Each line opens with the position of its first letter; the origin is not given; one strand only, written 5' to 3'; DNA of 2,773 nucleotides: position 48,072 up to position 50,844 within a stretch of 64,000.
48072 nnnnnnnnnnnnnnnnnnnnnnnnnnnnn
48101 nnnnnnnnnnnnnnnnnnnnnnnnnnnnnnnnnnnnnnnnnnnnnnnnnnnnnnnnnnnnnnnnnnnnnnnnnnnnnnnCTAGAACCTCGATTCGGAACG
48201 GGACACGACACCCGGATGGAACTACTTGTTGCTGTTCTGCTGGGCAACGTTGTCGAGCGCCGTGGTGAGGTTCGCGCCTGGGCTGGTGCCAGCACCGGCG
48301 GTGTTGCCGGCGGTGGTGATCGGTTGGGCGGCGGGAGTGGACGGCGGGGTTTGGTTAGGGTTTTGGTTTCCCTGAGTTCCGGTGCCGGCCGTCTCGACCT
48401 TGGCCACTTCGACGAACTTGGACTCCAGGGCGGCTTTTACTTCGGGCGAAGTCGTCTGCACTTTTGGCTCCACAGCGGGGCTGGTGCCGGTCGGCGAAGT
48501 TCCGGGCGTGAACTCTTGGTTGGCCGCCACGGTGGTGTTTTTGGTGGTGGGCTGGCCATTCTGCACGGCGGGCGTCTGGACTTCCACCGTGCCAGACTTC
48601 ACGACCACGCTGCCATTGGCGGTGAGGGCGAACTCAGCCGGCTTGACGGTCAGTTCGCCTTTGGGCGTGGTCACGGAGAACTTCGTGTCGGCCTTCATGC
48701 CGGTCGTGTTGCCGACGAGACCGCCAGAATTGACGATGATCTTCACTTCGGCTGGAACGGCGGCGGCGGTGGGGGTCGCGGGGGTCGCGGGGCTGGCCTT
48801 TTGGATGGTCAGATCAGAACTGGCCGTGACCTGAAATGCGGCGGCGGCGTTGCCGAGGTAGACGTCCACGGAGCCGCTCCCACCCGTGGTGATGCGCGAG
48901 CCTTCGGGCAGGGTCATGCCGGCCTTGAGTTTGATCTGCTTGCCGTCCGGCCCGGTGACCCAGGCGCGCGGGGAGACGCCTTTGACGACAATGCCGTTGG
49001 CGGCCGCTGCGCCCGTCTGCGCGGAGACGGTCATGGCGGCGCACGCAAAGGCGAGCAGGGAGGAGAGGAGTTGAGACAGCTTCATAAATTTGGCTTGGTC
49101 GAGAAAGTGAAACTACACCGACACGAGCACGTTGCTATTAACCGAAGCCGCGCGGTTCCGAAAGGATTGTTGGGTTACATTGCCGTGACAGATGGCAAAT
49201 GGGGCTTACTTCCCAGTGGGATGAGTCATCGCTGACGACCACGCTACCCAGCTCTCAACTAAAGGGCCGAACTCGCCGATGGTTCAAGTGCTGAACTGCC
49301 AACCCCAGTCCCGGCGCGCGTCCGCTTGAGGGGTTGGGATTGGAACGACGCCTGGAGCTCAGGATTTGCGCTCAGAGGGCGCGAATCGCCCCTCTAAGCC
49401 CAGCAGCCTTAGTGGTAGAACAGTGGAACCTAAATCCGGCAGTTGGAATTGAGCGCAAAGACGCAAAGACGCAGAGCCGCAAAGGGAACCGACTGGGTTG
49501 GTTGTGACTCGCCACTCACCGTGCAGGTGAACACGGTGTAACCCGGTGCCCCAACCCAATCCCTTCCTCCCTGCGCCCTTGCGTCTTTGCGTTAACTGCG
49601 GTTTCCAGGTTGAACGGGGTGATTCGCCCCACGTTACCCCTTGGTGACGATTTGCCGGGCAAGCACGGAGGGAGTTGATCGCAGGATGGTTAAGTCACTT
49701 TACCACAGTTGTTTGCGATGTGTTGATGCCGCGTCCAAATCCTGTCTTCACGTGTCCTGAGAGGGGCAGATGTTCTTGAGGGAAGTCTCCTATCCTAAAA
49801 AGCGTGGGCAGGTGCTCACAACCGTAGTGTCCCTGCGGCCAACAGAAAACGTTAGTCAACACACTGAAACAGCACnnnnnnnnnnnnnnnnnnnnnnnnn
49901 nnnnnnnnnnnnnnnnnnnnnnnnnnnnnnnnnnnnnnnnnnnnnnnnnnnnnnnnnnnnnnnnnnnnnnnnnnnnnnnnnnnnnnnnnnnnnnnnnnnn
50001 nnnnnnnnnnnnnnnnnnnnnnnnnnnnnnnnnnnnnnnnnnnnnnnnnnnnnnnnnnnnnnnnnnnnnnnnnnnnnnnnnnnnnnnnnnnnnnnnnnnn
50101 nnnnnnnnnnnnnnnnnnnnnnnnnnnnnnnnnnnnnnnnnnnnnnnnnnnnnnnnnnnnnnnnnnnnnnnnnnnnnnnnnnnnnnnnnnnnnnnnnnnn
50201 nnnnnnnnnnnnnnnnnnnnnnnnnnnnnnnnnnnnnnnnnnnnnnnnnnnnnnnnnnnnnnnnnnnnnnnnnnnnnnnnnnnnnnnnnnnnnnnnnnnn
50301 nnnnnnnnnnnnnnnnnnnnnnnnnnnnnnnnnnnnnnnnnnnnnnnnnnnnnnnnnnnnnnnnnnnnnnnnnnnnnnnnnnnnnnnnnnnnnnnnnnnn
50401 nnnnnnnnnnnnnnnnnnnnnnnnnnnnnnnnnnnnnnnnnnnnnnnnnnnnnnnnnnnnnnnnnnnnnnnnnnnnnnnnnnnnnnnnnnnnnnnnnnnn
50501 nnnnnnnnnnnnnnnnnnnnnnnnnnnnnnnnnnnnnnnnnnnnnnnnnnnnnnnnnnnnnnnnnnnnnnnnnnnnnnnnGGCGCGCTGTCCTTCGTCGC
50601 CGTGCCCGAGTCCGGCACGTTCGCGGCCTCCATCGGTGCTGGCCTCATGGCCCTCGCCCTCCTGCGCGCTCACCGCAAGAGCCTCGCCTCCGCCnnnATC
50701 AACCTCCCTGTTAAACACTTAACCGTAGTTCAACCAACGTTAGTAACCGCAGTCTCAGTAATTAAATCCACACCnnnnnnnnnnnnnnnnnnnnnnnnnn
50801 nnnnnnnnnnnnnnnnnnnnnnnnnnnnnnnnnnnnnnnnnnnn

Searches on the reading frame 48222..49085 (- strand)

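Call 7: search_protein_families(library=ncbifam, proteins=[window:48222-49085:-], max_evalue=10)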
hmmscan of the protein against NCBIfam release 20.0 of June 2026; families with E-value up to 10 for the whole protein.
window:48222-49085:- (287 aa): 2 families
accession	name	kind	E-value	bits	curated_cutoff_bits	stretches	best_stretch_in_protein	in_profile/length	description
NF033682.1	retention_LapA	subfamily_domain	2.7e-06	27.6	50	1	33-97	5-68/145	retention module-containing protein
NF047849.1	Lsa33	exception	0.00015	21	420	1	27-171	25-166/310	surface adhesin Lsa33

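Call 8: search_protein_families(library=pfam, proteins=[window:48222-49085:-], max_evalue=1)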
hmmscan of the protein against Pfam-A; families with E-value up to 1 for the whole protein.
window:48222-49085:- (287 aa): 2 families
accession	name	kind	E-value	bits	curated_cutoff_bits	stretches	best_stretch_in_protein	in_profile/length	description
PF04773.18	FecR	-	0.008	17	24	1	80-167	9-96/97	FecR protein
PF20606.3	DUF6799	-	0.084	13.1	26.8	0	47-70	16-40/63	Domain of unknown function (DUF6799)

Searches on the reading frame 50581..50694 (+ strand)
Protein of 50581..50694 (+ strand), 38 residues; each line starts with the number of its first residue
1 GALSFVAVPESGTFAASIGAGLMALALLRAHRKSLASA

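Call 43: search_protein_families(library=ncbifam, proteins=[window:50581-50694:+], max_evalue=10)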
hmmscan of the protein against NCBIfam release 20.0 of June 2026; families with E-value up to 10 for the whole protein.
seq(38 aa): 2 families
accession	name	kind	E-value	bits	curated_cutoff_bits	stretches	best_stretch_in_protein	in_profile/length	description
NF033554.9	floc_PepA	equivalog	0.013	15.3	80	1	1-33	230-261/261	flocculation-associated PEP-CTERM protein PepA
NF038129.1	PEP_NF038129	equivalog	0.02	14.7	65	1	4-30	167-192/194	NF038129 family PEP-CTERM protein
